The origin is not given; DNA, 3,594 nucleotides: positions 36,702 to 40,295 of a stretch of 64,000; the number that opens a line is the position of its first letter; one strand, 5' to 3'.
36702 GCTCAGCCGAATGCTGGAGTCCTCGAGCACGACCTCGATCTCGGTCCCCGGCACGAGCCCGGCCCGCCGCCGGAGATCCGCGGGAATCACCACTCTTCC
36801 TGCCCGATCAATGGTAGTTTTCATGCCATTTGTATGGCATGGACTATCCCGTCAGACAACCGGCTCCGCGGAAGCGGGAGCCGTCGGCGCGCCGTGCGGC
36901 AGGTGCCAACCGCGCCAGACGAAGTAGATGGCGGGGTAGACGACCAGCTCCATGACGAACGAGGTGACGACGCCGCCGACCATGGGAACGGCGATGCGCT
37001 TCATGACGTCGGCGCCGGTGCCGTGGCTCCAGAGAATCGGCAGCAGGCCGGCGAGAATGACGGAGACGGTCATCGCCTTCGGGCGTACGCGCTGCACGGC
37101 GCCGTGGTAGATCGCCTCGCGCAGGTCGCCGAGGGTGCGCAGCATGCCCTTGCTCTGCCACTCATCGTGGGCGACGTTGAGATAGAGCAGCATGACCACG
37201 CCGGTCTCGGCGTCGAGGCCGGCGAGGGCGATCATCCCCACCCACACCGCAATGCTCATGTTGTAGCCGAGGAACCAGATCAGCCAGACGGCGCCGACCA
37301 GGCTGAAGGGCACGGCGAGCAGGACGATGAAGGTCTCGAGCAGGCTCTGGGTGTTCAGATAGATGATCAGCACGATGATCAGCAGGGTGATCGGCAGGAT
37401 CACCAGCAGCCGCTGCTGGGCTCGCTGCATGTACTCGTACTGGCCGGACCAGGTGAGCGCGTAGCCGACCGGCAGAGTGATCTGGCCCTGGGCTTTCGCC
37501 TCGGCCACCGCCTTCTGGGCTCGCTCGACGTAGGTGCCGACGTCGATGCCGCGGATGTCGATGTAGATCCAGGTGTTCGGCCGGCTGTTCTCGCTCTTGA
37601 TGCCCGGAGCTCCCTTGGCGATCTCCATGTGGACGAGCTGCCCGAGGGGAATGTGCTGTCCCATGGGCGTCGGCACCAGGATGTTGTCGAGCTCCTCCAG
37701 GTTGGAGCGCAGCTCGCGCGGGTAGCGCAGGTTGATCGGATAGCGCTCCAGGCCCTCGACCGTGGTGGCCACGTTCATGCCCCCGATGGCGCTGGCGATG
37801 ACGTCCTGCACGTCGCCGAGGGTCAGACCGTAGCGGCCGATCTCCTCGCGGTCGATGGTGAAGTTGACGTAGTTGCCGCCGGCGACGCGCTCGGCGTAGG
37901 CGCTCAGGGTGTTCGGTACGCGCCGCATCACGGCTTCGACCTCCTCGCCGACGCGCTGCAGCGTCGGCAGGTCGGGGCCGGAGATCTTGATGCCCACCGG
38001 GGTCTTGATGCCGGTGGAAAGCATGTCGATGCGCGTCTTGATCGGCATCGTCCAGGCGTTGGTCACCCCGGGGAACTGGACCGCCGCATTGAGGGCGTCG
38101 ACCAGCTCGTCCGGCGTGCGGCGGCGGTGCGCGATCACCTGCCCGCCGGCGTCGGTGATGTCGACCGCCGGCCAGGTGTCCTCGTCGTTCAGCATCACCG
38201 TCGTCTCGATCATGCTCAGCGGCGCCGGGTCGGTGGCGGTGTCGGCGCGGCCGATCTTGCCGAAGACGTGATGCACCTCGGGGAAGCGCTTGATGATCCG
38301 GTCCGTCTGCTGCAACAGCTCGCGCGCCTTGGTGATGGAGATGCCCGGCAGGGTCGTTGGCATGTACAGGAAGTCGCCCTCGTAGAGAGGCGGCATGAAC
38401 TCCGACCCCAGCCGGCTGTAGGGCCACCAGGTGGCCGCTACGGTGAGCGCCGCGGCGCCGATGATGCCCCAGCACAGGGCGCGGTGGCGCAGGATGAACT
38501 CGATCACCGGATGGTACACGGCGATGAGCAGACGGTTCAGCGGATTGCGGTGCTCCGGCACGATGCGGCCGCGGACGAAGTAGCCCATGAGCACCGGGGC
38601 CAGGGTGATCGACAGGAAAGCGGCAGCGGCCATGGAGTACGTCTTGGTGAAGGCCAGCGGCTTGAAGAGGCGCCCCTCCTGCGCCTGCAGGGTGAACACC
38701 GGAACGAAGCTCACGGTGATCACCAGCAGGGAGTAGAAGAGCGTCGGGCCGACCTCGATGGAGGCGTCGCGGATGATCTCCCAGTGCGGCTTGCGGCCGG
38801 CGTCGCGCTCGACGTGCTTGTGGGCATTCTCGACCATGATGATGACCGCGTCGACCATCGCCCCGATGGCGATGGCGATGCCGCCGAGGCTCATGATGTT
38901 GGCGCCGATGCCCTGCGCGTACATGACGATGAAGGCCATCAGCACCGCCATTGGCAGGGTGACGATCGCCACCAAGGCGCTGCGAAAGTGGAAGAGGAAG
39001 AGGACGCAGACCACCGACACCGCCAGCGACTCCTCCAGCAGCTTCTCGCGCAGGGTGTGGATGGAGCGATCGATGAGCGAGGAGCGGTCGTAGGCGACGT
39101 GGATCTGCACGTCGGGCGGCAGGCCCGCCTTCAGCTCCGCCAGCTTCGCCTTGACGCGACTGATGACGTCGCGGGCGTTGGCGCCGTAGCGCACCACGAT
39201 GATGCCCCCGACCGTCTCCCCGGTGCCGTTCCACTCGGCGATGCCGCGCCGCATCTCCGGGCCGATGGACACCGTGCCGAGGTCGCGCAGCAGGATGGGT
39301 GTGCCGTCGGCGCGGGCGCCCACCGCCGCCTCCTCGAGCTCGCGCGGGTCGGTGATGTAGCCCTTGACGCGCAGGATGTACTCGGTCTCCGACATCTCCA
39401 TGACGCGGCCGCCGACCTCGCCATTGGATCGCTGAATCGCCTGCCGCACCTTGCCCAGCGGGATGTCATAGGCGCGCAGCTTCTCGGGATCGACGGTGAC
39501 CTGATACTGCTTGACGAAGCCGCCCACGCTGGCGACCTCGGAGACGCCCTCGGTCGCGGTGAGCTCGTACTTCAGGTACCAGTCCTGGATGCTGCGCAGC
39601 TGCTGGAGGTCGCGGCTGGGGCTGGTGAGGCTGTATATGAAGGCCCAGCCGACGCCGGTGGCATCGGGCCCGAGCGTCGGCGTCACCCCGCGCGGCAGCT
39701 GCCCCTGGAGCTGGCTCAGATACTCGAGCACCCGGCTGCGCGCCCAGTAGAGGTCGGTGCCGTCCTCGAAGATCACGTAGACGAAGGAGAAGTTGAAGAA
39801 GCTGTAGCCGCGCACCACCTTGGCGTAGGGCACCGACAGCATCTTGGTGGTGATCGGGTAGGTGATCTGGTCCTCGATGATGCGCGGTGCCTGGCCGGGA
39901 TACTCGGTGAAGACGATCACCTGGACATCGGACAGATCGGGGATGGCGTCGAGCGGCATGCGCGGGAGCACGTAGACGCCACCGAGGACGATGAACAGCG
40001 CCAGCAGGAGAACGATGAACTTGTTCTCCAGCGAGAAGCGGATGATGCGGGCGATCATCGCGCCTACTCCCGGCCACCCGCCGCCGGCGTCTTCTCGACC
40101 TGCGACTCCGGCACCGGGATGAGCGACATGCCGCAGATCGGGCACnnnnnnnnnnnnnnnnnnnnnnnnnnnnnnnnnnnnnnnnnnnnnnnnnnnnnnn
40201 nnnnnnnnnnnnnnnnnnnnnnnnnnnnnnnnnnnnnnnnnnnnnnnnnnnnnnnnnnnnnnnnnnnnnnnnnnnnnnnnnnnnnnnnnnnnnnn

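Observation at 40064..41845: Membrane-fusion protein with three heavy-metal-binding-domain motifs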

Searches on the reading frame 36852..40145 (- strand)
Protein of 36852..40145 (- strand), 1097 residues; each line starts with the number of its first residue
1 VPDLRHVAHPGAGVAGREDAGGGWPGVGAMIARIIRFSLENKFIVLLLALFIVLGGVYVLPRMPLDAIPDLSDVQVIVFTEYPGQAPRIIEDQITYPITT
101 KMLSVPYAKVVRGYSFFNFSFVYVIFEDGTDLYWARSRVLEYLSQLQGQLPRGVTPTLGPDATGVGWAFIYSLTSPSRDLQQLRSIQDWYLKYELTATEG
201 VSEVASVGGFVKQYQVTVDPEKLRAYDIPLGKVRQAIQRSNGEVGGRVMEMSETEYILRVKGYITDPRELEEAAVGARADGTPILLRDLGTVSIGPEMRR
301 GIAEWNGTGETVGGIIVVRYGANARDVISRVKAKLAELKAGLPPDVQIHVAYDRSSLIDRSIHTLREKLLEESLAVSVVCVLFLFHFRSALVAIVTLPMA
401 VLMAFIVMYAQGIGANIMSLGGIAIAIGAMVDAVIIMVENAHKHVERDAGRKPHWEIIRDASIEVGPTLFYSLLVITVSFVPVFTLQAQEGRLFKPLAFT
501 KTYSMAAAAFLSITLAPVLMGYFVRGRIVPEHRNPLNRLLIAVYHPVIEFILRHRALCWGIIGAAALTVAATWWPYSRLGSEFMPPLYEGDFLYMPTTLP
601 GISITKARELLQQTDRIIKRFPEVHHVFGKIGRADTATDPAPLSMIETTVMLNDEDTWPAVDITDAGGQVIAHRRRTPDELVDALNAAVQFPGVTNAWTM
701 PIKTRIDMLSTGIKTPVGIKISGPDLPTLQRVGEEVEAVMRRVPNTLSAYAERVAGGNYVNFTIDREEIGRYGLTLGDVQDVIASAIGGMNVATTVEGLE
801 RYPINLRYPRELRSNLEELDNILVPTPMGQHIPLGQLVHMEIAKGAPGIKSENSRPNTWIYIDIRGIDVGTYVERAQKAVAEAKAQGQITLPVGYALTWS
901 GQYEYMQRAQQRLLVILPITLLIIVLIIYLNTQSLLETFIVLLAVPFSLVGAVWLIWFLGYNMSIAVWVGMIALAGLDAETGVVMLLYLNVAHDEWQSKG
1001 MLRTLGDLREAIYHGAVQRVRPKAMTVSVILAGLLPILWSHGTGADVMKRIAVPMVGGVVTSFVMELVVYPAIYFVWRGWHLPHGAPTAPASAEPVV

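Call 5: search_protein_families(library=pfam, proteins=[window:36852-40145:-], max_evalue=0.01)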
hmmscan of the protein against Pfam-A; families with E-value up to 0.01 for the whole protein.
window:36852-40145:- (1097 aa): 2 families
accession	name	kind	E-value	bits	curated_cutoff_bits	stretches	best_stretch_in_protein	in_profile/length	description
PF00873.25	ACR_tran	-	1.4e-218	728.6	28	1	34-1076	1-1019/1021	AcrB/AcrD/AcrF family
PF03176.21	MMPL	-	0.00026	20.5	20.5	1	324-531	103-310/333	MMPL family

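Call 15: search_protein_families(library=ncbifam, proteins=[window:36852-40067:-], max_evalue=0.001)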
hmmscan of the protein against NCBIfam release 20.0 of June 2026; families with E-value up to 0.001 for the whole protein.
window:36852-40067:- (1071 aa): 12 families
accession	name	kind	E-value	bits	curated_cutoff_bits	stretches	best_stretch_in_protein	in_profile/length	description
TIGR00914.1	2A0601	subfamily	0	1158.4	701.45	1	4-1050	1-1034/1051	CusA/CzcA family heavy metal efflux RND transporter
NF033617.1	RND_permease_2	subfamily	7.6e-134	447.9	1250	1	18-1049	10-1005/1009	multidrug efflux RND transporter permease subunit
NF000282.2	RND_permease_1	subfamily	6e-108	362.1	1250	1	19-1050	11-1026/1029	multidrug efflux RND transporter permease subunit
TIGR00915.1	2A0602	subfamily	4.8e-91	306.2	940.35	1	18-1052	11-1029/1050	efflux RND transporter permease subunit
NF007905.0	PRK10614.1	equivalog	3.9e-74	249.9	1774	1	19-1050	14-1007/1025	multidrug efflux RND transporter permease subunit MdtC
NF007131.0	PRK09577.1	equivalog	8e-74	249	1768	1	9-1051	2-1021/1045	multidrug efflux RND transporter permease subunit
NF007133.0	PRK09579.1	equivalog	1.1e-70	238.4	1763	2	18-499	13-490/1017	multidrug efflux RND transporter permease subunit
NF000037.1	RND_perm_OqxB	exception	3.1e-65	220.6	2200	2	10-539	5-542/1050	multidrug efflux RND transporter permease subunit OqxB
NF007798.0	PRK10503.1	equivalog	1.1e-64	218.6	1584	2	20-535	24-542/1040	MdtB/MuxB family multidrug efflux RND transporter permease subunit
NF007842.1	PRK10555.1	equivalog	2.8e-60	204.2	1854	2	11-497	4-496/1036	multidrug efflux RND transporter permease AcrD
NF011706.2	PRK15127.1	equivalog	7.2e-53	179.8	2150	2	14-506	7-505/1049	multidrug efflux RND transporter permease subunit AcrB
TIGR00921.1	2A067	subfamily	0.00052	18.2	351.9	1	350-497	203-346/733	hydrophobe/amphiphile efflux-3 (HAE3) family transporter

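Call 21: search_solved_structures(query=window:36852-40067:-, max_evalue=1e-30)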
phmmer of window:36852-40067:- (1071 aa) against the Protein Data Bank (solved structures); distinct sequences matched with E-value up to 1e-30: 80 (the best 60 are shown).
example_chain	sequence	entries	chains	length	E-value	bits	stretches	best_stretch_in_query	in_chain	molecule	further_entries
3t51_A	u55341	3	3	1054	0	1180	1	4-1052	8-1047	Cation efflux system protein CusA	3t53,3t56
3k07_A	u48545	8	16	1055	0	1180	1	4-1052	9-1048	Cation efflux system protein cusA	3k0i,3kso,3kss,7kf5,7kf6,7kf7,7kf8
3ne5_A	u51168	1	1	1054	0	1178.2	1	6-1052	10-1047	Cation efflux system protein cusA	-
4dop_A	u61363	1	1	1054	0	1177.1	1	4-1052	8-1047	Cation efflux system protein CusA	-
4dnr_A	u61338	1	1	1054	0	1176.3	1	4-1052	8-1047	Cation efflux system protein CusA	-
4dnt_A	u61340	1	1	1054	0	1176.1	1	4-1052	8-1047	Cation efflux system protein CusA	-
4k0e_A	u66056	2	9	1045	9.8e-153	513.5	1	4-1050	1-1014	Heavy metal cation tricomponent efflux pump ZneA(CzcA-like)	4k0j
6ows_A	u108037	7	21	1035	2e-67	231.1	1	13-1050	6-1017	Efflux pump membrane transporter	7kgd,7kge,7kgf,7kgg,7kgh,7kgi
7b8p_A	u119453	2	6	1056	2.6e-67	230.7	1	11-1050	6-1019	Efflux pump membrane transporter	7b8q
7cz9_A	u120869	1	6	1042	2e-66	227.8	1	10-1051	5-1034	Efflux pump membrane transporter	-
8zxs_A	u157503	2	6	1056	2.1e-66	227.7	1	10-1051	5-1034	Efflux pump membrane transporter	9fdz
9e9f_B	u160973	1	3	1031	1e-63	218.8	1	10-1050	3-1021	Efflux pump membrane transporter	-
8z1u_A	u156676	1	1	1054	1.8e-63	217.9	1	10-1050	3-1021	Efflux pump membrane transporter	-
9j3d_J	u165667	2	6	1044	2.8e-63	217.3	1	19-502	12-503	Efflux pump membrane transporter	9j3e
22xk_B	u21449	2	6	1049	9.9e-62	212.2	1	10-1049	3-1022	MexBYB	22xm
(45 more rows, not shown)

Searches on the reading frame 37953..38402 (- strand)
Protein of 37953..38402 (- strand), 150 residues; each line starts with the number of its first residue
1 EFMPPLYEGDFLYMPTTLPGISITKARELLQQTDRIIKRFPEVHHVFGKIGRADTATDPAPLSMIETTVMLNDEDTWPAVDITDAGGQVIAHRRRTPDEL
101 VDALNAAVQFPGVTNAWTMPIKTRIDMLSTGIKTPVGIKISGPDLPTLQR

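Call 33: search_solved_structures(query=window:37953-38402:-, max_evalue=0.00001, show_alignments=1)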
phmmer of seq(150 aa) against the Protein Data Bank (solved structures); distinct sequences matched with E-value up to 0.00001: 7.
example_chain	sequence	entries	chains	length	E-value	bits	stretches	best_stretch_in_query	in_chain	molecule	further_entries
3ne5_A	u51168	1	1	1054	1.1e-38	135.7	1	1-145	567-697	Cation efflux system protein cusA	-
3t51_A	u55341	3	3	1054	1.1e-38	135.7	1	1-145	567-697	Cation efflux system protein CusA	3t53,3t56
4dnt_A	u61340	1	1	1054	1.1e-38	135.7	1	1-145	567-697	Cation efflux system protein CusA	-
3k07_A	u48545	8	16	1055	1.1e-38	135.7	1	1-145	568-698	Cation efflux system protein cusA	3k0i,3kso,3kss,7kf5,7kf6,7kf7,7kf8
4dnr_A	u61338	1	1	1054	1.1e-38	135.7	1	1-145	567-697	Cation efflux system protein CusA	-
4dop_A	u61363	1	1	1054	8.3e-38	132.9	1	1-145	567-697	Cation efflux system protein CusA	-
4k0e_A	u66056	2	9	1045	3.3e-10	43.3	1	1-79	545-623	Heavy metal cation tricomponent efflux pump ZneA(CzcA-like)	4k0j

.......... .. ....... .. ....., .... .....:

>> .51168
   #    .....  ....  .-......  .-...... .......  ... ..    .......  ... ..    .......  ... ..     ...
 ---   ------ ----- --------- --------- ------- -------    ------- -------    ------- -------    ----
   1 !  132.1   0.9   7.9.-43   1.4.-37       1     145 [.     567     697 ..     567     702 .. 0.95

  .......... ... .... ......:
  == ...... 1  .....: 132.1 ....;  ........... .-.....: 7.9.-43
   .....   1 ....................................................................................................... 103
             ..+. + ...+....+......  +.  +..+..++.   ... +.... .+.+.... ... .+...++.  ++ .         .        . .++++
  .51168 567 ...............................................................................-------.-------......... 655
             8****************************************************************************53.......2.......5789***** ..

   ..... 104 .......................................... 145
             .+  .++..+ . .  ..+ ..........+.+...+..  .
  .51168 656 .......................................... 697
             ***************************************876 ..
